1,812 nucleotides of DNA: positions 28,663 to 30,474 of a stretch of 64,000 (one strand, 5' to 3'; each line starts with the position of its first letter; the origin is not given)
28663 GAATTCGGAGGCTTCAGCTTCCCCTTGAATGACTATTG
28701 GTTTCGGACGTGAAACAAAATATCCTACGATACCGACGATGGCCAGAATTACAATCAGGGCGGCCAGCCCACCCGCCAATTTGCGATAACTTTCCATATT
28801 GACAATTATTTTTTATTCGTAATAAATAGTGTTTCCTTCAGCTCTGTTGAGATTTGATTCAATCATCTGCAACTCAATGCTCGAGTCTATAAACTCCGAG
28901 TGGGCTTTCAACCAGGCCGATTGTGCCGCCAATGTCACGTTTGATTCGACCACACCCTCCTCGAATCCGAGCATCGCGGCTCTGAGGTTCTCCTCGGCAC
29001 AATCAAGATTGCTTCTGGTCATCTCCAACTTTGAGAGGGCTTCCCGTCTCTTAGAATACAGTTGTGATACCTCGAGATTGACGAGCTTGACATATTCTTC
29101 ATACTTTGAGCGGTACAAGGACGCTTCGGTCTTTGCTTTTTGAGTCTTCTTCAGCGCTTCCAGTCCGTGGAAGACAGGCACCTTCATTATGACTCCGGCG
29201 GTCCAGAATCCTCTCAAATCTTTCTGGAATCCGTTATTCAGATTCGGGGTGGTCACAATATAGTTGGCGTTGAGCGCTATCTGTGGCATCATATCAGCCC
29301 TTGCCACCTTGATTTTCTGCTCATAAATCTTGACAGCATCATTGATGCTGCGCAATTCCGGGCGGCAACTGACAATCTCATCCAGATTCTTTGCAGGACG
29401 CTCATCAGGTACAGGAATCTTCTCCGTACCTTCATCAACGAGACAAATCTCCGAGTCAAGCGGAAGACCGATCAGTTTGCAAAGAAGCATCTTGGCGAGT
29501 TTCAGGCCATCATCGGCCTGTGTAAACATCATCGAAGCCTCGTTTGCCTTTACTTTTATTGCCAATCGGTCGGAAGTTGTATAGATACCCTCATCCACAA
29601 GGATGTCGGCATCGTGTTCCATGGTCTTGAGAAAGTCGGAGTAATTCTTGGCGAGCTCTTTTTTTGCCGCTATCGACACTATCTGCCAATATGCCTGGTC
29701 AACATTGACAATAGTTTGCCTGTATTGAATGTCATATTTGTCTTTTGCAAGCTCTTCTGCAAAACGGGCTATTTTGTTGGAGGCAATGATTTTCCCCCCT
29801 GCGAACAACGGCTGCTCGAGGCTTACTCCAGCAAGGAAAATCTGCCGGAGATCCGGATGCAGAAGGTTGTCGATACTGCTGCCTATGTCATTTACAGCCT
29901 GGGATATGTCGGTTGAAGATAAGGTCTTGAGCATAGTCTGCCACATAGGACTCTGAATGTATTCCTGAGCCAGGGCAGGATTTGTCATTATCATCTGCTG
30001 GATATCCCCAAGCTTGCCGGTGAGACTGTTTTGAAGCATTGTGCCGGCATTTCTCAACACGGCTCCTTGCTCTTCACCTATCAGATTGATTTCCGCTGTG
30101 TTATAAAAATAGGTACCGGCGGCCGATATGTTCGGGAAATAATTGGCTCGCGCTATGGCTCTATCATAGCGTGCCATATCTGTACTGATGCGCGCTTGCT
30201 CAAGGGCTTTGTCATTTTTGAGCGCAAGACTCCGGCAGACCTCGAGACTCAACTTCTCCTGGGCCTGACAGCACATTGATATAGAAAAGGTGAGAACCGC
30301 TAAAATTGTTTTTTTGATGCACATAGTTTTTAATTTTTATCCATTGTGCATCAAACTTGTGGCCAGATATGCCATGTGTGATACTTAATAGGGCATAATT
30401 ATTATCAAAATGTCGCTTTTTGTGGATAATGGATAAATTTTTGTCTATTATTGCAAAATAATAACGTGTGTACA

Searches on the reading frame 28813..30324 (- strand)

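Call 3: search_protein_families(library=ncbifam, proteins=[window:28813-30324:-])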
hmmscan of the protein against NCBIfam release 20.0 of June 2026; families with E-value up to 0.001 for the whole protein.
window:28813-30324:- (503 aa): 8 families
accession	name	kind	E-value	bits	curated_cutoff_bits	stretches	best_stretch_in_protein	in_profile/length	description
TIGR01844.1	type_I_sec_TolC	subfamily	8e-29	100.9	225.15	2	166-498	74-399/414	TolC family outer membrane protein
TIGR01845.1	outer_NodT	subfamily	3.2e-22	79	210.05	1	219-495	179-456/460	efflux transporter outer membrane subunit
NF052390.1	efflux_OMP_AbuO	equivalog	1.5e-11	43.7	700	1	334-482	269-416/447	multidrug efflux outer membrane protein AbuO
NF007002.0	PRK09465.1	equivalog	4.7e-10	38.6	495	0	333-457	255-384/460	outer membrane channel protein TolC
NF033143.1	efflux_OM_AdeK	equivalog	5.5e-09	35.3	900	1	244-471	212-433/480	multidrug efflux RND transporter AdeIJK outer membrane channel subunit AdeK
NF033142.1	efflux_OM_AdeC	exception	1.3e-07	30.6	975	1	231-473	199-435/465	multidrug efflux RND transporter AdeABC outer membrane channel subunit AdeC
NF007390.0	PRK09915.1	equivalog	4.5e-05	22.3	597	0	310-467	290-446/488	MdtP family multidrug efflux transporter outer membrane subunit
NF007347.1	PRK09837.1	subfamily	0.00057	18.9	598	0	309-497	269-456/461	Cu(I)/Ag(I) efflux RND transporter outer membrane protein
